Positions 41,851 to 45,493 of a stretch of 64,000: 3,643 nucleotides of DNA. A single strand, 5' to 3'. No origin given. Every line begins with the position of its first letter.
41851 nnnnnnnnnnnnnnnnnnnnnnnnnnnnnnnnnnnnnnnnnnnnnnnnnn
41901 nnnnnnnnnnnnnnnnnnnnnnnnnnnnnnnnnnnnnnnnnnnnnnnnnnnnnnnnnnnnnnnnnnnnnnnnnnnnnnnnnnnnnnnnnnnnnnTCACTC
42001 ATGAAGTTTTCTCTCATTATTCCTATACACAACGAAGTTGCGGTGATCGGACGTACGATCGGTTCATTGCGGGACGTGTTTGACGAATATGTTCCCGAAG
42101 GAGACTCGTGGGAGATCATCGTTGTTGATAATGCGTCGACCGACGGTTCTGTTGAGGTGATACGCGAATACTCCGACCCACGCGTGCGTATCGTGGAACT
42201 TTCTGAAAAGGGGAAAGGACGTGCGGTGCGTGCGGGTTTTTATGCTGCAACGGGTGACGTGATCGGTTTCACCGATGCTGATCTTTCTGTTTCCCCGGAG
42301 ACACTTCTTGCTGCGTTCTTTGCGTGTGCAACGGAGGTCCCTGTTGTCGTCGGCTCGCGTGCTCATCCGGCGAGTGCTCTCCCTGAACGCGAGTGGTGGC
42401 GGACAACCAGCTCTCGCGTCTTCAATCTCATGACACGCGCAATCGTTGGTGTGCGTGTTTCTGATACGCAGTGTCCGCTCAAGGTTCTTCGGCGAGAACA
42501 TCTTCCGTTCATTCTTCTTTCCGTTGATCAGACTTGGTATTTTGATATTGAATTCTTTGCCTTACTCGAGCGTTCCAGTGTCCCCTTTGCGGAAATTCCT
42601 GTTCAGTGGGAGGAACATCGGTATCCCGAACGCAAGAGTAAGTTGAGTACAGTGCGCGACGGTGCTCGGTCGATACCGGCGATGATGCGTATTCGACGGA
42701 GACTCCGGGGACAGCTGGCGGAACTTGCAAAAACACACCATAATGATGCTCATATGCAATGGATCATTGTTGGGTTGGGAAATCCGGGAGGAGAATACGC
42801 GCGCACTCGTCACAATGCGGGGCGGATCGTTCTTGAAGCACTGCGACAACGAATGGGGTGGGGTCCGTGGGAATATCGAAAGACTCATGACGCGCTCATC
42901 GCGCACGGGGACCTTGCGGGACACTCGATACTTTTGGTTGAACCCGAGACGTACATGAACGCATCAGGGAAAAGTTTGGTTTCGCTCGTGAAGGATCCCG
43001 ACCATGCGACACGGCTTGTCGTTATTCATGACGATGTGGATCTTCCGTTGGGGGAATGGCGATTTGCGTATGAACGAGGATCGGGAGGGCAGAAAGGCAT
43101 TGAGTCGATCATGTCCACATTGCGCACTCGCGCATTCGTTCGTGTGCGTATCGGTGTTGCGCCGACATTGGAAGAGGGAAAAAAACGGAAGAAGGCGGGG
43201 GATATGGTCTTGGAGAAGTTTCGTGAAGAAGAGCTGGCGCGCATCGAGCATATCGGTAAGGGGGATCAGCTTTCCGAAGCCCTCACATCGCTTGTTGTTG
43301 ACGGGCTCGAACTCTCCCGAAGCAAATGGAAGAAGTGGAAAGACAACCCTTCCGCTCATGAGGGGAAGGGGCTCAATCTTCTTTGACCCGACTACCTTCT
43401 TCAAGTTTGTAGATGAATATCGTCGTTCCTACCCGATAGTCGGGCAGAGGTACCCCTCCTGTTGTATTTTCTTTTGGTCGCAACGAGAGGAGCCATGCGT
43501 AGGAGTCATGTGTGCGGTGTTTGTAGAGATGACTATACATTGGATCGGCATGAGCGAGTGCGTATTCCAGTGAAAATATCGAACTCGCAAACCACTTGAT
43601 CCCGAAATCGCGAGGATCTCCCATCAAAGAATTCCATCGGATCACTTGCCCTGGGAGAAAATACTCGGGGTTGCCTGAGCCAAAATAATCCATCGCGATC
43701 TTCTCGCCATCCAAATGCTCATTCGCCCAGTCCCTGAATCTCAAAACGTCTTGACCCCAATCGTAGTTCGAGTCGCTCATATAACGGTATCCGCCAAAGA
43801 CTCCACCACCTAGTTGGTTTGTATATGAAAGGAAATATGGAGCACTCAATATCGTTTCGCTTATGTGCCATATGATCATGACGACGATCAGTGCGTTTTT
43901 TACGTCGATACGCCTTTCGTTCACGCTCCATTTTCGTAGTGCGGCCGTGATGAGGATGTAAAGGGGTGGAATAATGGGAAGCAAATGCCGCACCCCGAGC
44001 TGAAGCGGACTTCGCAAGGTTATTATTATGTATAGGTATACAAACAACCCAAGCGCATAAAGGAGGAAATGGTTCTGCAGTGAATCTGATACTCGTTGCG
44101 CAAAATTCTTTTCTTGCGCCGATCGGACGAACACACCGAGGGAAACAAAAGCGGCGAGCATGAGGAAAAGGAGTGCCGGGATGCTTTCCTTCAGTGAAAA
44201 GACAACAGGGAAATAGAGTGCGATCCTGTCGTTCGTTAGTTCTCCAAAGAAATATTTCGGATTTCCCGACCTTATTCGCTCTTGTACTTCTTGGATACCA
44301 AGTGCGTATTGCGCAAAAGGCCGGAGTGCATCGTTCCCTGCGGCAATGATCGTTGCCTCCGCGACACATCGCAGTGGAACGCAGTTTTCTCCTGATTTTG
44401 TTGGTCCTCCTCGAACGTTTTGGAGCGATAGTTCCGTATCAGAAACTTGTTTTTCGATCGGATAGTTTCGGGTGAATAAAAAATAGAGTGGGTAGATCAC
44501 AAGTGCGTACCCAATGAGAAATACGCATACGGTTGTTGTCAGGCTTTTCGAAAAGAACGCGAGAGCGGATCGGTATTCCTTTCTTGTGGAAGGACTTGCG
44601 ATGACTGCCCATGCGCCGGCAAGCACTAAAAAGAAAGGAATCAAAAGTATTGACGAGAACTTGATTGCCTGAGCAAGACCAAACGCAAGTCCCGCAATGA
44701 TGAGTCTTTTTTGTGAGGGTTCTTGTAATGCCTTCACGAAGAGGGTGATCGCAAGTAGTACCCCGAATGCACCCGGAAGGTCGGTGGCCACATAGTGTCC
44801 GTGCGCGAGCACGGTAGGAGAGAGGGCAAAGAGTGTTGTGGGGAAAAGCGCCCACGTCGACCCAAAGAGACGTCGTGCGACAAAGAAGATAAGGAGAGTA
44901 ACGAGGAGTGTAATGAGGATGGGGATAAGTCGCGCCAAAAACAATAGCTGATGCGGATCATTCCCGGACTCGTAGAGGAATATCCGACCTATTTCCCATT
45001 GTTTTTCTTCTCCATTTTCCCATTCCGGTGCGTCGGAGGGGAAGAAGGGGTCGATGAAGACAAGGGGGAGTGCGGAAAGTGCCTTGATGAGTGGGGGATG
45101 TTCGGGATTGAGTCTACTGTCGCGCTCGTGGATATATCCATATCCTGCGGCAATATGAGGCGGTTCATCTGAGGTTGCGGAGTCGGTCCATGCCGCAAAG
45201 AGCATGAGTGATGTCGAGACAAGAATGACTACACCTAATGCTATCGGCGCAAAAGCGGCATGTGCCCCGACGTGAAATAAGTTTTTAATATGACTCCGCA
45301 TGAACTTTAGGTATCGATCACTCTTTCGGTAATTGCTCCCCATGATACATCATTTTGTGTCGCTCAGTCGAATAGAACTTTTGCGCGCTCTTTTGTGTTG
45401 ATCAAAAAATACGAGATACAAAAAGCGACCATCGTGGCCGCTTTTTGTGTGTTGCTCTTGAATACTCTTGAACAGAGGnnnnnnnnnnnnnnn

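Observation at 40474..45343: GT39-like / GT2::Pth fusion / GT39-like cluster, a candidate polyprenyl-phosphate-sugar dependent glycosylation system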

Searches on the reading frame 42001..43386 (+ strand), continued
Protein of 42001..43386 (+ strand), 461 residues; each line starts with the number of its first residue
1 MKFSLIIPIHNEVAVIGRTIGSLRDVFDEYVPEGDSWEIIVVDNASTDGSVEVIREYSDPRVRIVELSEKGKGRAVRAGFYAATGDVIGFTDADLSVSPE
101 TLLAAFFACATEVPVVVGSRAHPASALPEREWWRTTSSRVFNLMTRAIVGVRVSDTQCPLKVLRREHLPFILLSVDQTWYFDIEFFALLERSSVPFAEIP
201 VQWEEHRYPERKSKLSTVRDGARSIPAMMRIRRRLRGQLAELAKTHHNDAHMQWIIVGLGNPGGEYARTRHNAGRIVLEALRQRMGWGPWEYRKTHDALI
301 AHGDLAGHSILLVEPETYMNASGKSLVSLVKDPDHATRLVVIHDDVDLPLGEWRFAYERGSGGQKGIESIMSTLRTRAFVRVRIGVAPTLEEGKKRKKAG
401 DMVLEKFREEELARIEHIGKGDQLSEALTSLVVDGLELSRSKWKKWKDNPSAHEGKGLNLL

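Call 80: find_encoding_contigs(protein=P0003, flank=3000, max_places=1)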
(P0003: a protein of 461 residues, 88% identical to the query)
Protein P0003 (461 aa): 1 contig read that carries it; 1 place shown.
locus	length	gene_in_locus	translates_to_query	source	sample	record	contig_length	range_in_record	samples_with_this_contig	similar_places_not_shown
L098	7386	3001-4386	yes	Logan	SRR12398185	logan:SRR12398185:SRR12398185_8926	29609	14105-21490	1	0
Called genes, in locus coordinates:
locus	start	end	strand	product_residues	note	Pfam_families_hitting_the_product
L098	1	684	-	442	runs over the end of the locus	PF13393:tRNA-synt_His, PF00587:tRNA-synt_2b, PF03129:HGTP_anticodon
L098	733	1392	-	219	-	PF10502:Peptidase_S26, PF00717:Peptidase_S24 (weak)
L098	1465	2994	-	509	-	PF02366:PMT, PF16192:PMT_4TMC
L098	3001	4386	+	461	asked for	PF00535:Glycos_transf_2, PF10111:Glyco_tranf_2_2 (weak), PF13641:Glyco_tranf_2_3 (weak), PF01195:Pept_tRNA_hydro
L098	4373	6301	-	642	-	PF02366:PMT, PF13231:PMT_2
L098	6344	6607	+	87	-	-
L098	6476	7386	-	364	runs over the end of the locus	PF21710:Spt6_S1 (faint), PF00575:S1 (weak), PF13509:S1_2 (faint), PF23459:S1_RRP5 (faint), PF00575:S1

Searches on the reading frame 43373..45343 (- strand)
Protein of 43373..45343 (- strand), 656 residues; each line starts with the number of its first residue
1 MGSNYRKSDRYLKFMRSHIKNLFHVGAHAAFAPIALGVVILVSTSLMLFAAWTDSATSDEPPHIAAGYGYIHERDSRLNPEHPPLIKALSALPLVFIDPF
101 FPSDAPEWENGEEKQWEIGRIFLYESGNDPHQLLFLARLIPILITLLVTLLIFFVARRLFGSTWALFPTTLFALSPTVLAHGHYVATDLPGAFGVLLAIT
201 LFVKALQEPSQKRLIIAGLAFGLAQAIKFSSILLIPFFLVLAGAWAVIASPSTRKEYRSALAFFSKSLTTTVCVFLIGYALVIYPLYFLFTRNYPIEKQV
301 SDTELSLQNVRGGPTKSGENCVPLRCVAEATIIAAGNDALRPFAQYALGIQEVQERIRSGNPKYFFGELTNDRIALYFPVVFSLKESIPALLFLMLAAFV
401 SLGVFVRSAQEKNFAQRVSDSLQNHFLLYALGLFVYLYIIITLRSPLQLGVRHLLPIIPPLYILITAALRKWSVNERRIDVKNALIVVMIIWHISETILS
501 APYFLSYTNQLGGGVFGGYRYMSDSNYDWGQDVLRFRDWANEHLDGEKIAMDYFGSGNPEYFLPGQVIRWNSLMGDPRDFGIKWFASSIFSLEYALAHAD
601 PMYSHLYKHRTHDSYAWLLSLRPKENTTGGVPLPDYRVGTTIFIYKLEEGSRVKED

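Call 3: search_protein_families(library=pfam, proteins=[window:43373-45343:-], max_evalue=0.01)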
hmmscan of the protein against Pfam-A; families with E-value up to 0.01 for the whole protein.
window:43373-45343:- (656 aa): 2 families
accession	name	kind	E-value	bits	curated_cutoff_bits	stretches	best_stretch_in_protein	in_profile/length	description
PF13231.12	PMT_2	-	5.1e-14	53.2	26.1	1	136-264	23-145/160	Dolichyl-phosphate-mannose-protein mannosyltransferase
PF02366.24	PMT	-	5.2e-07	29.9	22.7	1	134-284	82-235/245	Dolichyl-phosphate-mannose-protein mannosyltransferase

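Call 4: search_protein_families(library=ncbifam, proteins=[window:43373-45343:-], max_evalue=0.01)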
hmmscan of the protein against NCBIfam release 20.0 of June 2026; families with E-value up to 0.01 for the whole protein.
window:43373-45343:- (656 aa): 1 family
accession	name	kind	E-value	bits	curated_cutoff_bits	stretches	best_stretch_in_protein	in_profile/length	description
TIGR03663.1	TIGR03663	subfamily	5.4e-06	25.7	126.25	1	135-277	71-217/435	flippase activity-associated protein Agl23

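Call 21: search_solved_structures(query=window:43373-45343:-, max_evalue=0.1, show_alignments=2)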
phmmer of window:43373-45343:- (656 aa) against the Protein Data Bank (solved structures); distinct sequences matched with E-value up to 0.1: 0.

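Call 22: find_homologous_proteins(query=window:43373-45343:-, max_evalue=0.00001)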
Query window:43373-45343:- (656 aa): 963 proteins with E <= 0.00001 among 8000 candidates; the best 120 are listed.
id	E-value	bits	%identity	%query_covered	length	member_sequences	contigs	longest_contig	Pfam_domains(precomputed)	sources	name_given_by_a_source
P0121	0.0e+0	1460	100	98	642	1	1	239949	PF02366.25,PF13231.13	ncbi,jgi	jgi:hypothetical protein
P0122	0.0e+0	1140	77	98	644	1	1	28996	PF02366.25,PF13231.13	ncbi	-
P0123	0.0e+0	1134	77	98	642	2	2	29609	PF02366.25,PF13231.13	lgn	-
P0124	9.0e-203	694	51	93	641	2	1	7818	PF02366.25,PF13231.13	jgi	-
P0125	1.4e-198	680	50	94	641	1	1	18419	PF02366.25,PF13231.13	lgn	-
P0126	2.1e-195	669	49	94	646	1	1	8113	PF02366.25,PF13231.13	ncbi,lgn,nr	ncbi:MAG: glycosyltransferase family 39 protein [Candidatus Liptonbacteria bacterium]|nr:glycosyltra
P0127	1.0e-192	660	50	93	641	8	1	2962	PF02366.25,PF13231.13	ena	-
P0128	6.1e-189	648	48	94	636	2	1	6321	PF02366.25,PF13231.13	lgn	-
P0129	1.3e-186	640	48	93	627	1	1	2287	PF02366.25,PF13231.13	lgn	-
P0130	1.6e-186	640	49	93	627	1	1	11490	PF02366.25,PF13231.13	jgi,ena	-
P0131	1.4e-182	627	48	92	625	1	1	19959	PF02366.25,PF13231.13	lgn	-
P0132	2.3e-180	620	47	94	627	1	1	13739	PF02366.25,PF13231.13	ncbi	-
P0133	3.7e-179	616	46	93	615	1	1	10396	PF13231.13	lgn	-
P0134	6.3e-176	605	46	91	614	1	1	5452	PF02366.25,PF13231.13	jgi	jgi:hypothetical protein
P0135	7.6e-170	585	44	93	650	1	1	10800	PF02366.25,PF13231.13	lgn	-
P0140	6.4e-167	575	44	93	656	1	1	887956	PF02366.25,PF13231.13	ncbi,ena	-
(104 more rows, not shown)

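Call 34: predict_structure(alignment_id=A2)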
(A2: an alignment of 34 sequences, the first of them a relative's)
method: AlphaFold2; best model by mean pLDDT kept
length: 642 residues; sequences in the alignment: 34
mean_pLDDT: 81.7   pTM: 0.87
mean pLDDT of the five models: 81.7, 80.2, 80.1, 79.0, 76.0
residues with pLDDT >= 90: 266; 70-90: 241; 50-70: 93; < 50: 42
segments of 3 or more residues with pLDDT < 50: 1-13, 347-357, 499-509
pLDDT, mean of each block of 10 residues (from residue 1): 40 71 97 90 85 87 77 92 91 70 88 92 95 97 95 96 88 85 97 95 96 84 94 75 73 94 96 88 88 74 71 88 92 86 57 48 64 87 91 86 87 95 80 59 93 91 85 94 81 55 46 69 90 85 78 86 91 80 61 52 86 74 82 72 49
secondary structure, 60 per line:
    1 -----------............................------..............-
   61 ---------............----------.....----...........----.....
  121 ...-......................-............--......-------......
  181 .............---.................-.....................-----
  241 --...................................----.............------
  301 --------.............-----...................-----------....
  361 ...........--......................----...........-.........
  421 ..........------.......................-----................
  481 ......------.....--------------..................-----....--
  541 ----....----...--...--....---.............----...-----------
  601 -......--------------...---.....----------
elements in order: H12-39 H46-59 H70-81 H92-96 H101-111 H116-123 H125-146 H148-159 H162-167 H175-193 H197-213 H215-235 H243-277 H282-294 H309-321 H327-345 H357-371 H374-395 H400-410 H412-430 H437-459 H465-486 H493-497 H512-529 E535-538 H545-548 E553-555 H563-566 E570-574 H575-582 H602-607 E622-624 E628-632

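Call 36: fold_search(model_id=the predicted structure, library=pdb)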
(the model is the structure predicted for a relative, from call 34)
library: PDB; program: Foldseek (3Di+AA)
matches with E <= 10: 253; with E <= 0.001: 23
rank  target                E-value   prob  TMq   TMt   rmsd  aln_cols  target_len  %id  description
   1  8b6l_I                5.2e-07  1.00  0.42  0.40  14.8       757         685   10  Subtomogram average of the human Sec61-TRAP-OSTA-translocon (released 2022-12-07)
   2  6s7t_A                6.9e-07  1.00  0.38  0.35  15.3       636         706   11  Cryo-EM structure of human oligosaccharyltransferase complex OST-B (released 2019-12-18)
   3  9i5k_A                2.6e-06  1.00  0.47  0.59   9.0       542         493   14  Structure of the Chaetomium thermophilum Pmt4 homodimer (C2 symmetry) (released 2025-12-24)
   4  6ftg_5                4.6e-06  1.00  0.37  0.37  15.6       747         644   11  Subtomogram average of OST-containing ribosome-translocon complexes from canine rough microsomal membranes (released 2018-03-21)
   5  3wak                  5.4e-06  1.00  0.43  0.33  13.7       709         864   14  Crystal structure of the Archaeoglobus fulgidus oligosaccharyltransferase (O29867_ARCFU) in the apo form (released 2013-10-30)
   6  7oci_F                7.2e-06  1.00  0.42  0.42  13.9       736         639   11  Cryo-EM structure of yeast Ost6p containing oligosaccharyltransferase complex (released 2022-02-16)
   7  3waj                  8.2e-06  1.00  0.41  0.34  14.2       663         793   15  Crystal structure of the Archaeoglobus fulgidus oligosaccharyltransferase (O29867_ARCFU) complex with Zn and sulfate (released 2013-10-30)
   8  9n9j_I                9.7e-06  1.00  0.41  0.38  15.3       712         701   11  Structure of a GRP94 folding intermediate engaged with a CCDC134- and FKBP11-bound secretory translocon (released 2025-11-19)
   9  5ezm                  1.1e-05  1.00  0.27  0.31  21.6       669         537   13  Crystal Structure of ArnT from Cupriavidus metallidurans in the apo state (released 2016-02-17)
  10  8age_A                1.2e-05  1.00  0.42  0.42  13.6       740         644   11  Structure of yeast oligosaccharylransferase complex with acceptor peptide bound (released 2022-12-07)
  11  6s7o_A                1.3e-05  1.00  0.40  0.40  14.7       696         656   12  Cryo-EM structure of human oligosaccharyltransferase complex OST-A (released 2019-12-18)
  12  8pn9_A                1.5e-05  1.00  0.42  0.42  12.8       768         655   11  Structure of human oligosaccharyltransferase OST-A complex bound to NGI-1 (released 2024-05-08)
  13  5f15                  2.6e-05  1.00  0.27  0.31  21.4       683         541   12  Crystal Structure of ArnT from Cupriavidus metallidurans bound to Undecaprenyl phosphate (released 2016-02-17)
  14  9s6s_A                3.7e-05  1.00  0.41  0.47  10.8       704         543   11  Ternary cryo-EM structure of human ALG9 with Dol25-PP-GlcNAc2Man6, Dol25-P-Man and Fab (released 2026-03-18)
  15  8agc_A                4.9e-05  1.00  0.41  0.38  15.0       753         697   11  Structure of yeast oligosaccharylransferase complex with lipid-linked oligosaccharide and non-acceptor peptide bound (released 2022-12-07)
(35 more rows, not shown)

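Call 65: find_encoding_contigs(protein=P0140, flank=6000, max_places=1)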
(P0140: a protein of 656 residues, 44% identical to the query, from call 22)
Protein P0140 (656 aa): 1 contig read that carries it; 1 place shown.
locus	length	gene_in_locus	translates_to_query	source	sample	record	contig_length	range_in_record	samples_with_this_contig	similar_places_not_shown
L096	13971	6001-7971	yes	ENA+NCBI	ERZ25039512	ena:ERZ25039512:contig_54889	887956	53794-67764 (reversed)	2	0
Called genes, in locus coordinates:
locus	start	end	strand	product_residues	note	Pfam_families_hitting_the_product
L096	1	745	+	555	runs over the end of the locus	-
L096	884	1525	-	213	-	PF01135:PCMT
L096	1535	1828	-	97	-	PF04977:DivIC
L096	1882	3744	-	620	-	PF00009:GTP_EFTU, PF14492:EFG_III (weak), PF16658:RF3_C (weak), PF00679:EFG_C, PF06421:LepA_C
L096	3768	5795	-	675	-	PF13196:DUF4012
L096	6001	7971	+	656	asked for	PF02366:PMT, PF13231:PMT_2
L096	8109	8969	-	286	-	-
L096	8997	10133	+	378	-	PF01168:Ala_racemase_N, PF00842:Ala_racemase_C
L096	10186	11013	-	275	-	-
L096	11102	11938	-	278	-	PF01177:Asp_Glu_race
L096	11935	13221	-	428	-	PF02403:Seryl_tRNA_N, PF00587:tRNA-synt_2b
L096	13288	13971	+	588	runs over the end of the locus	PF07973:tRNA_SAD, PF00587:tRNA-synt_2b, PF03129:HGTP_anticodon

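Call 66: find_encoding_contigs(protein=P0125, flank=6000, max_places=1)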
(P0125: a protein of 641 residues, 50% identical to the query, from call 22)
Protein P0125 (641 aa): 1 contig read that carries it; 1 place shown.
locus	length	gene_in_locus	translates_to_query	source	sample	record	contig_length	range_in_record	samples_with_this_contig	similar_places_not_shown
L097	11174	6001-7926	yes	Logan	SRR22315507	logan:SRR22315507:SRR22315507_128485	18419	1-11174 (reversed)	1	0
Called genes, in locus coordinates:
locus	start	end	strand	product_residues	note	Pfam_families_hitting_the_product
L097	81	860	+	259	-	PF04402:SIMPL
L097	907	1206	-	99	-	-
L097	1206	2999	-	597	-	PF00009:GTP_EFTU, PF00679:EFG_C, PF06421:LepA_C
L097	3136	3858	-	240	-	-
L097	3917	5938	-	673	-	PF13196:DUF4012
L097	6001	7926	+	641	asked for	PF02366:PMT, PF13231:PMT_2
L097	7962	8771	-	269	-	PF08478:POTRA_1 (faint)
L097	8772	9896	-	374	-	PF01168:Ala_racemase_N, PF00842:Ala_racemase_C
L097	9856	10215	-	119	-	-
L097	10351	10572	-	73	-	-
